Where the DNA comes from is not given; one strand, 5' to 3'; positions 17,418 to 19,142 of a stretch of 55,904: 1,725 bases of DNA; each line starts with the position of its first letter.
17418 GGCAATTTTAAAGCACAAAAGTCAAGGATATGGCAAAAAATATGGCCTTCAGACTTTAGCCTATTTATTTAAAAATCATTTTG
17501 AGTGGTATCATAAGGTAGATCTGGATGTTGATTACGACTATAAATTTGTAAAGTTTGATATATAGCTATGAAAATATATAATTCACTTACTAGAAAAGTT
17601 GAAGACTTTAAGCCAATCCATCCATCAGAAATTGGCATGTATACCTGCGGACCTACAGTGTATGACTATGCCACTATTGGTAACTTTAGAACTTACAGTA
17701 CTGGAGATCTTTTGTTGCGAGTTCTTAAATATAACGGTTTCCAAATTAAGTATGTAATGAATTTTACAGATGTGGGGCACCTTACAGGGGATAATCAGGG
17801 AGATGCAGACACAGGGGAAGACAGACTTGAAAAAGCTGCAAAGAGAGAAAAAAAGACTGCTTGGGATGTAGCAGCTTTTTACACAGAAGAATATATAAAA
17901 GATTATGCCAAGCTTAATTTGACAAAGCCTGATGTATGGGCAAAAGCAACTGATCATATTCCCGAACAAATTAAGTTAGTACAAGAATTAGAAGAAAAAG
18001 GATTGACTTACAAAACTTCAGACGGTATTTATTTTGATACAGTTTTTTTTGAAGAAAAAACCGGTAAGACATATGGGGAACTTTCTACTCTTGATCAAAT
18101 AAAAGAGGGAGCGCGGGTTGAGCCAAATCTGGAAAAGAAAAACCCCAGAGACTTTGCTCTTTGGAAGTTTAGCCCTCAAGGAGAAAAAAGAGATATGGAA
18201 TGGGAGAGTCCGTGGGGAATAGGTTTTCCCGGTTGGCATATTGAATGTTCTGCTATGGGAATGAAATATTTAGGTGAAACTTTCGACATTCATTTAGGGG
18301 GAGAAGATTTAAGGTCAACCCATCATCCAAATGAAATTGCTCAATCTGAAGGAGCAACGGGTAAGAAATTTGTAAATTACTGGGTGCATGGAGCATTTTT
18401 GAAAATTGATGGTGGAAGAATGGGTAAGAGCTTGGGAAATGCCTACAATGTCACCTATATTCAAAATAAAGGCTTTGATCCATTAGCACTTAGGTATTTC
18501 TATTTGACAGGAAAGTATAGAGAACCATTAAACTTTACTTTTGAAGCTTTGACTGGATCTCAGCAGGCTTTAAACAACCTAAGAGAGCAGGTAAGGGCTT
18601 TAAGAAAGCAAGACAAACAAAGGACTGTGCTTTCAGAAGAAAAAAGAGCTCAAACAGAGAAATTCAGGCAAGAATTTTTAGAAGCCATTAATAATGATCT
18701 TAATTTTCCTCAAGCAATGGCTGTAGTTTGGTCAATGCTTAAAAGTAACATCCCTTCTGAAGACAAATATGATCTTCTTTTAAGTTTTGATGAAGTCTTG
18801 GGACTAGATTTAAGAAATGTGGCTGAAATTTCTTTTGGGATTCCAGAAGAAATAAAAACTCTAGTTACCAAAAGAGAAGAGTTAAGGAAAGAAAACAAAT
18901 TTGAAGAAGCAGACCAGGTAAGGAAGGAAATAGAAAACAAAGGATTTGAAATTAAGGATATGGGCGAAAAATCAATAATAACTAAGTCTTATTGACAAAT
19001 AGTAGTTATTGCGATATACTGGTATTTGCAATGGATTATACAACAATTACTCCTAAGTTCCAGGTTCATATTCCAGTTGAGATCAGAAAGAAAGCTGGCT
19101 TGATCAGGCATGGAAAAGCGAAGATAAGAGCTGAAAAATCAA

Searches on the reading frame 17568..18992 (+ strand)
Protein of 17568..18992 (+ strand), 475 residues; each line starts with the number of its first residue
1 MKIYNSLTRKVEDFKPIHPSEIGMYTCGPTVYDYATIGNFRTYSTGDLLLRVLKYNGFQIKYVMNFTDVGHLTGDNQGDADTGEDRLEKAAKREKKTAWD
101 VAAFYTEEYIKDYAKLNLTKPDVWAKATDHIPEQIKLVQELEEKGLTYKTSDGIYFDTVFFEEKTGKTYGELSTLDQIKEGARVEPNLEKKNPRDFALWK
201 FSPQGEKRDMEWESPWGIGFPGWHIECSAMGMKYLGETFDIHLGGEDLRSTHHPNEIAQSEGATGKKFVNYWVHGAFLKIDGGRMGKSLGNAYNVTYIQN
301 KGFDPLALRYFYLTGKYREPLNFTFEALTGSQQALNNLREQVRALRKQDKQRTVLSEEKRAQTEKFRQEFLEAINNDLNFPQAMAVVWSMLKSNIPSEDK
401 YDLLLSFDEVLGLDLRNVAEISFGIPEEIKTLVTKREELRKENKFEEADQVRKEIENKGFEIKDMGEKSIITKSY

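Call 50: search_protein_families(library=pfam, proteins=[window:17568-18992:+], max_evalue=0.00001)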
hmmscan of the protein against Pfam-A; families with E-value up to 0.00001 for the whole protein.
window:17568-18992:+ (475 aa): 1 family
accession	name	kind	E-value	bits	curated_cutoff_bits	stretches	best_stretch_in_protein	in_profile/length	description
PF01406.26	tRNA-synt_1e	-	1.3e-90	304.3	27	1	14-330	2-298/301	tRNA synthetases class I (C) catalytic domain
